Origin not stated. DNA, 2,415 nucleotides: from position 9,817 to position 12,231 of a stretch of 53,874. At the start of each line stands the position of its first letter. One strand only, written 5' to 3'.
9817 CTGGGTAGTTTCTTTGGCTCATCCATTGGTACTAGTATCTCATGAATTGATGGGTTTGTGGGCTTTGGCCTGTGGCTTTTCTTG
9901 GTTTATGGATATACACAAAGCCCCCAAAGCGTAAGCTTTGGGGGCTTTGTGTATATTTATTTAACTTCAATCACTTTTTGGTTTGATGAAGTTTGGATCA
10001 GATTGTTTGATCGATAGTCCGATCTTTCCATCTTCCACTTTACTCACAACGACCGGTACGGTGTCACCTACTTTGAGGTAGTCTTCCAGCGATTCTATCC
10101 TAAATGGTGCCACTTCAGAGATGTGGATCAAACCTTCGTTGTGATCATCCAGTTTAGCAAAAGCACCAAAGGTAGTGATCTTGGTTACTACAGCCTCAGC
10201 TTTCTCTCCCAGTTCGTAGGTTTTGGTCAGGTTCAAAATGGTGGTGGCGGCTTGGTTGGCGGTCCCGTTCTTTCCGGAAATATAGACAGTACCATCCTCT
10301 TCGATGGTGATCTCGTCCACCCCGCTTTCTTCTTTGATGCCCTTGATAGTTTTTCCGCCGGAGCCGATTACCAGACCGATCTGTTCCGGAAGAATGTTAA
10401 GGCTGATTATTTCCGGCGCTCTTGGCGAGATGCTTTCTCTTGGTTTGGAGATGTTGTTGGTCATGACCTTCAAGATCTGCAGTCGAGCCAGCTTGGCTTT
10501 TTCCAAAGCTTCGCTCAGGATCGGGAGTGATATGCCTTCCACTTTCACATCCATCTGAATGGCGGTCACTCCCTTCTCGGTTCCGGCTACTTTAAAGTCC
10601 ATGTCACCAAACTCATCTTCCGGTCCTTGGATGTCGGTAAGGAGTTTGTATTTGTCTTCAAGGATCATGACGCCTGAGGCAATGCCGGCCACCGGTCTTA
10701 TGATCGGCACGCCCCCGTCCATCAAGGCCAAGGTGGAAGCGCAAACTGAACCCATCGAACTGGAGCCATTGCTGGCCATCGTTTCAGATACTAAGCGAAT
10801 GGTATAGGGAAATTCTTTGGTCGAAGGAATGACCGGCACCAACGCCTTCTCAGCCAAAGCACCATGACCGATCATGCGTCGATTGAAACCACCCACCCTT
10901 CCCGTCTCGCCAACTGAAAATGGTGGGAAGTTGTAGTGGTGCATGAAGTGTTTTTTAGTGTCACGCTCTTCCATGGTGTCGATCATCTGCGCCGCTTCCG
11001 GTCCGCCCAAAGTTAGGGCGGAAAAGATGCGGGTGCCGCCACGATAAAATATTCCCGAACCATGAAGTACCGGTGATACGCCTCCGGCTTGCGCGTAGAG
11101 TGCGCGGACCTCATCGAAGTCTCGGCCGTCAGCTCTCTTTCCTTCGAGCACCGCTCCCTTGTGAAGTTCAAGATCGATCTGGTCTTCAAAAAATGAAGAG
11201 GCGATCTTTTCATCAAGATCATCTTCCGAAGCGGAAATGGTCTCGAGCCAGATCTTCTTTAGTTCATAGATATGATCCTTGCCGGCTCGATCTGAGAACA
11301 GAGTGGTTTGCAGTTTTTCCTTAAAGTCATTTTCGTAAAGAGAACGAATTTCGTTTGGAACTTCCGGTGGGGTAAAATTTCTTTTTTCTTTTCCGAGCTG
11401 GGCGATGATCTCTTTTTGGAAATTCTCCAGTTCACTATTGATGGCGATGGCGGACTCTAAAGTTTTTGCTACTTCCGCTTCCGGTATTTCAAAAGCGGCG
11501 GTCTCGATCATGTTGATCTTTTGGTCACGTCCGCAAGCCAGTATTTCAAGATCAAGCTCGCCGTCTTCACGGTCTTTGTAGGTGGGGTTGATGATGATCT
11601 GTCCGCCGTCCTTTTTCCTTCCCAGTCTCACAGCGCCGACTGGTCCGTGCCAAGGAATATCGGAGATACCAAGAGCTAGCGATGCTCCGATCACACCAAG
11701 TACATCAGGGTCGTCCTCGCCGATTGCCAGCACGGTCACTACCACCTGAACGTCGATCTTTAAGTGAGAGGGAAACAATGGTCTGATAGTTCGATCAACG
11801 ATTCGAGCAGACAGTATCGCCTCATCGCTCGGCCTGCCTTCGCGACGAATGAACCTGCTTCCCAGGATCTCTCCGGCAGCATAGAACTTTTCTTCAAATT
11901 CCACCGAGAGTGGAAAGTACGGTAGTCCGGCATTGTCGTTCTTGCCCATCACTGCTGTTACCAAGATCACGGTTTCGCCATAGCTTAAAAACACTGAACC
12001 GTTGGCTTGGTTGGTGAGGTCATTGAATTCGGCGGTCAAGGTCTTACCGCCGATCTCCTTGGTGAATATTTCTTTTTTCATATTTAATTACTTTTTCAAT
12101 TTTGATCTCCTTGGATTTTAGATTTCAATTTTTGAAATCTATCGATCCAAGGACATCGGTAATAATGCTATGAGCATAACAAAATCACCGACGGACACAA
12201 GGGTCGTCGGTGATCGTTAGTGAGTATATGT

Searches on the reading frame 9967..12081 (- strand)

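Call 10: search_protein_families(library=pfam, proteins=[window:9967-12081:-], max_evalue=0.001)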
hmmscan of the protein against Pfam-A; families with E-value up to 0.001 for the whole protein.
window:9967-12081:- (704 aa): 4 families
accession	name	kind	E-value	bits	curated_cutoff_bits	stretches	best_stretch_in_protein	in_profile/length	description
PF01138.27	RNase_PH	-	4.4e-44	150.5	25.5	2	13-143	3-130/130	3' exoribonuclease family, domain 1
PF00575.29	S1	-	3.5e-13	50.2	22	1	623-691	3-73/74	S1 RNA binding domain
PF03725.20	RNase_PH_C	-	2e-09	37.7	20.8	1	146-212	1-65/67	3' exoribonuclease family, domain 2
PF00013.35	KH_1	-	5.8e-09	36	21.5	1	560-615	3-64/66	KH domain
